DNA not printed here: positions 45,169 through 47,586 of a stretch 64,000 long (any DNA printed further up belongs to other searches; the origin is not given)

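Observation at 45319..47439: Pseudo-receiver - HDOD - STAS architecture encoded divergently from mnmE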

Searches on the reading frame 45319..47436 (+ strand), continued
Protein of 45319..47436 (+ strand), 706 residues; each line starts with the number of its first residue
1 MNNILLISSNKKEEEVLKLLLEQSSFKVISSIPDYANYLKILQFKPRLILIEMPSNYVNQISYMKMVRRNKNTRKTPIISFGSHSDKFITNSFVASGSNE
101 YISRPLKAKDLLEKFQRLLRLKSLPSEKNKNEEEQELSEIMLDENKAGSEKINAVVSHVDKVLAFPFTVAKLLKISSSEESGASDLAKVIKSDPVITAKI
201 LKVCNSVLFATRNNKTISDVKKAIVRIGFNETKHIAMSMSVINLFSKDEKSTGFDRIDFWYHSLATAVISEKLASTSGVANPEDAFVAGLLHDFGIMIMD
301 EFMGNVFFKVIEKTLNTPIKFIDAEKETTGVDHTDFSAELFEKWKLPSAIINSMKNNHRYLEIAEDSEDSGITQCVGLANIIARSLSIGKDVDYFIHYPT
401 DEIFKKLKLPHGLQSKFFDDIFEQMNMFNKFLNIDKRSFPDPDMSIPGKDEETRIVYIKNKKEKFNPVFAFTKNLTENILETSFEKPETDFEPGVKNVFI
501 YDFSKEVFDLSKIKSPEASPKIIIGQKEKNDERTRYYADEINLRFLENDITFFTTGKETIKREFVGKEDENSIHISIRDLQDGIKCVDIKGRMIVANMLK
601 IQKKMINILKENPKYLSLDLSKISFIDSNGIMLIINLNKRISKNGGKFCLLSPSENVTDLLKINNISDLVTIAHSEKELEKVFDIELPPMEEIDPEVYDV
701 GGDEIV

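Call 10: find_encoding_contigs(protein=P0004, flank=10000, max_places=3)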
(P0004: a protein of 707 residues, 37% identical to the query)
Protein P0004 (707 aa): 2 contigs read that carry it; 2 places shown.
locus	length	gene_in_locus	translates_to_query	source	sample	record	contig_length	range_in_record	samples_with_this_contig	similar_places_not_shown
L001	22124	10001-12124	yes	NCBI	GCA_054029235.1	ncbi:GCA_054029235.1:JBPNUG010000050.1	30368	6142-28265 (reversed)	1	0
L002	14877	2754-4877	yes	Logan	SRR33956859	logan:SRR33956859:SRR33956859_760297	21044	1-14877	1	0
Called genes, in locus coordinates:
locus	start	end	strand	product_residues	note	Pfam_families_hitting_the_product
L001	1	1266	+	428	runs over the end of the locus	PF01053:Cys_Met_Meta_PP, PF00155:Aminotran_1_2, PF01041:DegT_DnrJ_EryC1, PF00266:Aminotran_5 (weak), PF03841:SelA (faint)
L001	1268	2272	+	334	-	PF02568:ThiI, PF03054:tRNA_Me_trans, PF18297:NFACT-R_2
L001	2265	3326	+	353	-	PF01171:ATP_bind_3 (weak), PF03054:tRNA_Me_trans, PF06508:QueC (weak), PF24167:DUF7411 (weak), PF20259:tRNA_Me_trans_M, PF20258:tRNA_Me_trans_C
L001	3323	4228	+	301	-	PF02445:NadA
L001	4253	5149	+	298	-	PF00291:PALP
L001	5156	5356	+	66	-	PF02597:ThiS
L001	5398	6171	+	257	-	PF05690:ThiG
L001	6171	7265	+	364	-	PF04055:Radical_SAM, PF06968:BATS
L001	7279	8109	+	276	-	PF02540:NAD_synthase, PF01171:ATP_bind_3 (weak)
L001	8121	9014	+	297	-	PF04204:HTS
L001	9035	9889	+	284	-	PF01937:ARMT1-like_dom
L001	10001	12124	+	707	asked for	PF08668:HDOD, PF01966:HD (weak), PF01740:STAS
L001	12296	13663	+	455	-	PF00291:PALP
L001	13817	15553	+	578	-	PF13181:TPR_8 (faint), PF00515:TPR_1 (weak), PF07719:TPR_2 (faint)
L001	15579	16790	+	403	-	PF00579:tRNA-synt_1b, PF22421:SYY_C-terminal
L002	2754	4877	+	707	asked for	PF08668:HDOD, PF01966:HD (weak), PF01740:STAS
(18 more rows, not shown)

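Call 11: find_encoding_contigs(protein=P0003, flank=10000, max_places=3)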
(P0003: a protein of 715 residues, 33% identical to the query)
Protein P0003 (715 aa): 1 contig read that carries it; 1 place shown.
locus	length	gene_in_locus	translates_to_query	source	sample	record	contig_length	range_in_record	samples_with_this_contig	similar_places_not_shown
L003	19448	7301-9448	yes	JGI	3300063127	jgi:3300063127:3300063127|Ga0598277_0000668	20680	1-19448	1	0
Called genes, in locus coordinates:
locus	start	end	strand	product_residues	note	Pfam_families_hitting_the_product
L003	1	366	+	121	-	?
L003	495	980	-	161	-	-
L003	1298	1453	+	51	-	-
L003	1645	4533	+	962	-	PF25788:Ig_Rha78A_N (faint), PF13360:PQQ_2 (weak), PF13570:Beta-prop_ACSF4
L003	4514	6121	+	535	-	PF13360:PQQ_2, PF01011:PQQ (faint), PF13570:Beta-prop_ACSF4, PF13360:PQQ_2, PF13570:Beta-prop_ACSF4 (weak), PF13360:PQQ_2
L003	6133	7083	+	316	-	-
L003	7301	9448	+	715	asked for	PF08668:HDOD, PF01966:HD, PF01740:STAS, PF13466:STAS_2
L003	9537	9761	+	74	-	PF02604:PhdYeFM_antitox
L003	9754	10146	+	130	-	PF01850:PIN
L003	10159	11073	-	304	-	PF01209:Ubie_methyltran (faint), PF07021:MetW, PF13489:Methyltransf_23, PF08241:Methyltransf_11, PF08242:Methyltransf_12, PF13649:Methyltransf_25, PF13847:Methyltransf_31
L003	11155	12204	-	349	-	PF00188:CAP (faint)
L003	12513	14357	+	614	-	PF00069:Pkinase, PF07714:PK_Tyr_Ser-Thr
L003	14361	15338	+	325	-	-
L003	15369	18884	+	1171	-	PF10102:DUF2341, PF13385:Laminin_G_3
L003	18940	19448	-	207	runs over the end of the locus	PF00657:Lipase_GDSL, PF13472:Lipase_GDSL_2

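Call 12: find_related_loci(query=window:45319-47436:+, collection=genome_contigs, flank=10000)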
Query window:45319-47436:+ (706 aa) in genome_contigs; peptide patterns used: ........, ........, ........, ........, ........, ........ (x = any residue, [..] = any of these).
105 stretches matched a pattern; 1 encode a relative of the query (tblastn E <= 1e-3); 1 distinct loci.
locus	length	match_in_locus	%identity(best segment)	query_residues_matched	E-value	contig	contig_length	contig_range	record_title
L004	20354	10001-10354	21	3-119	1e-5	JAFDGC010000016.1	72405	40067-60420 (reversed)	MAG: Deltaproteobacteria bacterium isolate Meg22_1012_Bin_147 Meg22_1012_Bin_147_scaffold_1880, whole genome shotgun seq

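Call 26: predict_structure(alignment_id=A2)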
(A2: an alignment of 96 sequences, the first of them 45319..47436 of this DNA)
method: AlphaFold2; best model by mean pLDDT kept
length: 706 residues; sequences in the alignment: 96
mean_pLDDT: 89.6   pTM: 0.82
mean pLDDT of the five models: 89.6, 88.4, 87.9, 87.7, 86.6
residues with pLDDT >= 90: 509; 70-90: 131; 50-70: 52; < 50: 14
segments of 3 or more residues with pLDDT < 50: 564-568, 700-706
pLDDT, mean of each block of 10 residues (from residue 1): 93 97 94 86 93 95 91 94 98 97 97 94 64 93 98 97 86 90 95 94 80 81 94 95 89 91 98 97 97 97 94 90 97 98 96 97 91 98 96 93 95 96 95 92 78 87 91 90 76 76 73 75 83 87 91 73 49 90 95 92 97 98 94 98 98 95 97 96 80 55 43
secondary structure, 60 per line:
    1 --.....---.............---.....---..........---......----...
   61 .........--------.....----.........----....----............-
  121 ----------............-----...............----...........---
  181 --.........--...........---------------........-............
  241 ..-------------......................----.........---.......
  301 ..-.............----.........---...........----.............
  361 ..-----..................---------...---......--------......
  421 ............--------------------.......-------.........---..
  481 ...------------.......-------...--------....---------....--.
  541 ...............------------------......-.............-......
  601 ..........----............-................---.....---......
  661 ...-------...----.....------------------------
elements in order (helices of 4 or more, strands of 3 or more residues): E3-7 H11-23 E27-31 H35-44 E48-53 H58-69 E78-82 H87-95 E100-103 H108-119 H131-142 H148-162 H167-177 H183-191 H194-204 H220-227 H229-242 H256-277 H282-290 H294-302 H304-316 H321-329 H333-343 H348-362 H368-385 E395-397 H401-406 H415-432 E453-459 H467-475 E479-483 E496-502 E521-524 E534-537 E540-542 H543-555 E574-579 E584-593 H595-610 E615-626 H628-643 E647-651 H655-663 E671-673 H678-682

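Call 28: fold_search(model_id=the predicted structure, library=pdb)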
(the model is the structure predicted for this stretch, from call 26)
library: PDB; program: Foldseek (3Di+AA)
matches with E <= 10: 1404; with E <= 0.001: 439
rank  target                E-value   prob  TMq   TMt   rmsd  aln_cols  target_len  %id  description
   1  3hc1                  2.8e-13  1.00  0.33  0.73   4.9       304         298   21  Crystal structure of HDOD domain protein with unknown function (NP_953345.1) from GEOBACTER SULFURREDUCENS at 1.90 A res (released 2009-06-02)
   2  9qzk_A                1.3e-11  1.00  0.32  0.47  11.1       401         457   16  SadB of Pseudomonas aeruginosa (released 2025-05-28)
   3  3p3q_B                5.3e-11  1.00  0.22  0.55  12.2       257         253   23  Crystal Structure of MmoQ Response regulator from Methylococcus capsulatus str. Bath at the resolution 2.4A, Northeast (released 2010-11-10)
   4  3m1t                  8.9e-11  1.00  0.30  0.68   6.2       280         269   22  Crystal structure of Putative phosphohydrolase (YP_929327.1) from Shewanella amazonensis SB2B at 1.62 A resolution (released 2010-03-31)
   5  3mem                  1.4e-10  1.00  0.34  0.50  11.0       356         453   18  Crystal structure of a Putative signal transduction protein (Maqu_0641) from MARINOBACTER AQUAEOLEI VT8 at 2.25 A resolu (released 2010-05-19)
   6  3p3q_A                7.9e-09  1.00  0.20  0.51  12.7       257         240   23  Crystal Structure of MmoQ Response regulator from Methylococcus capsulatus str. Bath at the resolution 2.4A, Northeast (released 2010-11-10)
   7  3i7a                  1.2e-08  1.00  0.26  0.57   7.7       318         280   15  Crystal structure of Putative metal-dependent phosphohydrolase (YP_926882.1) from Shewanella amazonensis SB2B at 2.06 A  (released 2009-07-21)
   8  1nxs                  7.4e-07  1.00  0.16  0.89   1.6       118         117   17  MicArec pH4.9 (released 2004-02-17)
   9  2jb9_B                8.6e-07  1.00  0.16  0.80   3.0       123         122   24  PhoB response regulator receiver domain constitutively-active double mutant D10A and D53E. (released 2007-01-04)
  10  1tid_B                9.5e-07  1.00  0.16  0.87   2.3       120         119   17  Crystal Structures of the ADP and ATP bound forms of the Bacillus Anti-sigma factor SpoIIAB in complex with the Anti-a (released 2004-06-15)
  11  1zes_A                9.5e-07  1.00  0.16  0.85   2.3       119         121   23  BeF3- activated PhoB receiver domain (released 2005-09-20)
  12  8fk2_A                1.1e-06  1.00  0.16  0.86   2.2       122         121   22  The N-terminal VicR from Streptococcus mutans (released 2023-10-25)
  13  1nxp                  1.2e-06  1.00  0.16  0.90   1.6       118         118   16  MicArec pH4.5 (released 2004-02-17)
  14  1m5t                  1.2e-06  1.00  0.16  0.84   2.6       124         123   20  CRYSTAL STRUCTURE OF THE RESPONSE REGULATOR DIVK (released 2002-11-15)
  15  8oyp_B                1.2e-06  1.00  0.16  0.23   2.4       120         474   22  Crystal structure of Ubiquitin specific protease 11 (USP11) in complex with a substrate mimetic (released 2023-10-18)
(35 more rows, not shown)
